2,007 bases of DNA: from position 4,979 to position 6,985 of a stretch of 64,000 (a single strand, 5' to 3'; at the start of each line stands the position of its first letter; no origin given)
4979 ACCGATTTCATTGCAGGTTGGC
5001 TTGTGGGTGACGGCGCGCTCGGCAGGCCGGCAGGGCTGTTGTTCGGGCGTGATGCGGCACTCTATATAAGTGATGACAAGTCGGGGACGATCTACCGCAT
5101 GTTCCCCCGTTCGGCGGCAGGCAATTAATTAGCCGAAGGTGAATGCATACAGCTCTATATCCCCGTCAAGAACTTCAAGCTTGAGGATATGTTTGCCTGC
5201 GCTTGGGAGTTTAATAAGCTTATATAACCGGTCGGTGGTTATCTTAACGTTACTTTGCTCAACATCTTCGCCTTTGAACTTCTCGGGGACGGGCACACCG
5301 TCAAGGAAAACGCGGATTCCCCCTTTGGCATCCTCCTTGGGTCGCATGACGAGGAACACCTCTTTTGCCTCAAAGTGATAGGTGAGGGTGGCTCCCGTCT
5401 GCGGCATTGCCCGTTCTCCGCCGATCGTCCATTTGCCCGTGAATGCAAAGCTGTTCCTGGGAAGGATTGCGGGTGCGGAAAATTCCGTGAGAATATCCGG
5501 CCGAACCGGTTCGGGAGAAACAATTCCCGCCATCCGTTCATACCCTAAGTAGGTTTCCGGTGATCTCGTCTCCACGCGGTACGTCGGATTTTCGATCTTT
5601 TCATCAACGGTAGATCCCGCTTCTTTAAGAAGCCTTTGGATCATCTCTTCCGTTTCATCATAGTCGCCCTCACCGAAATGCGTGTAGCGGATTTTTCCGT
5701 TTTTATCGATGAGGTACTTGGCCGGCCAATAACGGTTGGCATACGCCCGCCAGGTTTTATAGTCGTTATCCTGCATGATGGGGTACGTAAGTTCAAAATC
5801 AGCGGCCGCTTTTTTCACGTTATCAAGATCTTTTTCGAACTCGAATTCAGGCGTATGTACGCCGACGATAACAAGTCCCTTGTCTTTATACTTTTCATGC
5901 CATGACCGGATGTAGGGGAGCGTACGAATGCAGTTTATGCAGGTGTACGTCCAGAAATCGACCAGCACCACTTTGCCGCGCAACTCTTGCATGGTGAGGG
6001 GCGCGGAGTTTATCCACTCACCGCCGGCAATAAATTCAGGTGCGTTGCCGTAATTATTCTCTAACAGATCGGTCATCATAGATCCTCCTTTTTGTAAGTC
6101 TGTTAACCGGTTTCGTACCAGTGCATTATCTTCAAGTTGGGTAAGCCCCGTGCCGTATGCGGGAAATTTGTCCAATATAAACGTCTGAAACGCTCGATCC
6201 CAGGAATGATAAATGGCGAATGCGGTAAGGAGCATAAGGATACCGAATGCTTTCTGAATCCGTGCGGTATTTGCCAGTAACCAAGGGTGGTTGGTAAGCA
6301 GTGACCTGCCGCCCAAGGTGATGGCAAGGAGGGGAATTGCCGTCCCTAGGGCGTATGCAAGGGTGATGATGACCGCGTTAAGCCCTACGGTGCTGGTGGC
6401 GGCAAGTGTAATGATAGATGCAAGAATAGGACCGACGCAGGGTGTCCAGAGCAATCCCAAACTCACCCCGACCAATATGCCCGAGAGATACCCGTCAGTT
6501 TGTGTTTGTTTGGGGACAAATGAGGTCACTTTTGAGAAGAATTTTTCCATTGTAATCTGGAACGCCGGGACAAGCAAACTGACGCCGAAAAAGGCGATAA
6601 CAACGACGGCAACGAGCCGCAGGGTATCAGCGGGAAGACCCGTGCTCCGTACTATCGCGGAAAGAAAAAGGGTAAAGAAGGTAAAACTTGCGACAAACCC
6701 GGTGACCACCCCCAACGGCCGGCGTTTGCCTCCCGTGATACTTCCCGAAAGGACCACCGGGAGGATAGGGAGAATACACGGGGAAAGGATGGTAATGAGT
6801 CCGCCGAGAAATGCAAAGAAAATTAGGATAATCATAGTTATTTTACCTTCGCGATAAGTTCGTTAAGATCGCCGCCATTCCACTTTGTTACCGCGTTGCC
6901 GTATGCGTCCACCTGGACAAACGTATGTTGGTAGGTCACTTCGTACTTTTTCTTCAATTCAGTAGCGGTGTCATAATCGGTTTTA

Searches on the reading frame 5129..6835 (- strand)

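Call 64: search_protein_families(library=pfam, proteins=[window:5129-6835:-], max_evalue=0.00001)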
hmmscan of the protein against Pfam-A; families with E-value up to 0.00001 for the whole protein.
window:5129-6835:- (568 aa): 5 families
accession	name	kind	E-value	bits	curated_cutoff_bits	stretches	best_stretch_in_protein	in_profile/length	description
PF17991.7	Thioredoxin_10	-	3.9e-35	121.9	27.1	1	425-568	1-142/142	Thioredoxin like C-terminal domain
PF00578.27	AhpC-TSA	-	8.6e-15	55.2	26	1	277-384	15-123/124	AhpC/TSA family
PF08534.16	Redoxin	-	3.2e-14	53.4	26.6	1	279-391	20-137/148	Redoxin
PF02683.22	DsbD_TM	-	2.5e-13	50.3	27.1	1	4-208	3-214/219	Cytochrome C biogenesis protein transmembrane domain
PF13905.12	Thioredoxin_8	-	3.9e-10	40.4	27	1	287-382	1-94/94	Thioredoxin-like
